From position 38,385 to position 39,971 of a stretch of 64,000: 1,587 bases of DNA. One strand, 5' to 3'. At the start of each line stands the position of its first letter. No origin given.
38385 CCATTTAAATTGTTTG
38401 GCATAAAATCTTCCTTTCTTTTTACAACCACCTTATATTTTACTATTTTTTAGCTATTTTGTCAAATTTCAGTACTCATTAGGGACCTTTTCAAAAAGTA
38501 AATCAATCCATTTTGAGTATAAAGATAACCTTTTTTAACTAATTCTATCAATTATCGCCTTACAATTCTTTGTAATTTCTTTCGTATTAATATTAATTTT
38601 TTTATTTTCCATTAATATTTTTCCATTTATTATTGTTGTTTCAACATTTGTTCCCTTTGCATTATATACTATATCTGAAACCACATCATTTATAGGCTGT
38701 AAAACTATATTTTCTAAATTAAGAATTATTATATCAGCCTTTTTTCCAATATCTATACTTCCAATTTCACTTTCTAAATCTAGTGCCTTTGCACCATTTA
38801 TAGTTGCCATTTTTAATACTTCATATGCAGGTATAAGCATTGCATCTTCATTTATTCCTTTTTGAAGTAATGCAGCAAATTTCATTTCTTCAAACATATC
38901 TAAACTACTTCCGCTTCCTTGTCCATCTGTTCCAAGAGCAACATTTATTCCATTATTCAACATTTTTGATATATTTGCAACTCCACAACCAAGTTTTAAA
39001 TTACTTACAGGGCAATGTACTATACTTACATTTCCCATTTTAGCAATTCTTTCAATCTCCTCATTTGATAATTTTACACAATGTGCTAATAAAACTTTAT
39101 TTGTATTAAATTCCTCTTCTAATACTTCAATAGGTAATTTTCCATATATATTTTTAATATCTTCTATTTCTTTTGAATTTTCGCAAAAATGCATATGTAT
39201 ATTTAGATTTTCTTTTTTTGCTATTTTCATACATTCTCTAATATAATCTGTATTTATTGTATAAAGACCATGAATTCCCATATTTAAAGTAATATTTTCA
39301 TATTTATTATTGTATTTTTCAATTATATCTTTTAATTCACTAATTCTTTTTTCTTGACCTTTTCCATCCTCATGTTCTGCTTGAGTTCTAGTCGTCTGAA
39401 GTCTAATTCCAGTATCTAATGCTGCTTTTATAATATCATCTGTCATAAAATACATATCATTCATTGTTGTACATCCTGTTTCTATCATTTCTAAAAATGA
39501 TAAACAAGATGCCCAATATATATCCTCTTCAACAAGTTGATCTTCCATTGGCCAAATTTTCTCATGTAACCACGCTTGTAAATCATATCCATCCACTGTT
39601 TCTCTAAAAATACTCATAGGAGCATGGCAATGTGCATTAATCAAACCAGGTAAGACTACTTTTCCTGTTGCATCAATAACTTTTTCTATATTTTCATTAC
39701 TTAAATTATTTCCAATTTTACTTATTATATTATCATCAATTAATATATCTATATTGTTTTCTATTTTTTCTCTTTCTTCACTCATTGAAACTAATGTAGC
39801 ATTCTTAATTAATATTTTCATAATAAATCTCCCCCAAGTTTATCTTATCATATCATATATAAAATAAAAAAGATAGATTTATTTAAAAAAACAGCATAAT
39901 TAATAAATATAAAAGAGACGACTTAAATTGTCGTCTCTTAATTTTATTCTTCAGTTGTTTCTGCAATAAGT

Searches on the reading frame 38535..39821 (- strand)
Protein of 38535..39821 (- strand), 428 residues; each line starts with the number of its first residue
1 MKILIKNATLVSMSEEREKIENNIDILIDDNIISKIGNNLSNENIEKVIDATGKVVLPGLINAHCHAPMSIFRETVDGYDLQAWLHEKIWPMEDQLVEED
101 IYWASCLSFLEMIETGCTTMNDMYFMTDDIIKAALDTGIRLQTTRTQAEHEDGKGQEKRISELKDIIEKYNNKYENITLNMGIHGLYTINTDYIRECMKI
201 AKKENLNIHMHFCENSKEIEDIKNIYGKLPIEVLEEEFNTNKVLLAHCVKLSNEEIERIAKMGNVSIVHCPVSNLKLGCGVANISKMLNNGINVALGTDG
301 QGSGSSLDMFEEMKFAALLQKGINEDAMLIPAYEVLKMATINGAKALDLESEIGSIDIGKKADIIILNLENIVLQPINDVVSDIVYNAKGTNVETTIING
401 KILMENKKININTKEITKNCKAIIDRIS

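Call 82: search_protein_families(library=pfam, proteins=[window:38535-39821:-], max_evalue=0.0001)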
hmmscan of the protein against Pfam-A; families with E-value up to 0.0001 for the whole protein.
window:38535-39821:- (428 aa): 2 families
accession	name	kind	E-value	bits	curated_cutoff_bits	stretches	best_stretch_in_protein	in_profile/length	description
PF01979.26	Amidohydro_1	-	1.8e-76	258.1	25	1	55-403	1-345/345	Amidohydrolase family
PF07969.17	Amidohydro_3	-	1.4e-25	91.2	29.7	1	190-403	260-471/472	Amidohydrolase family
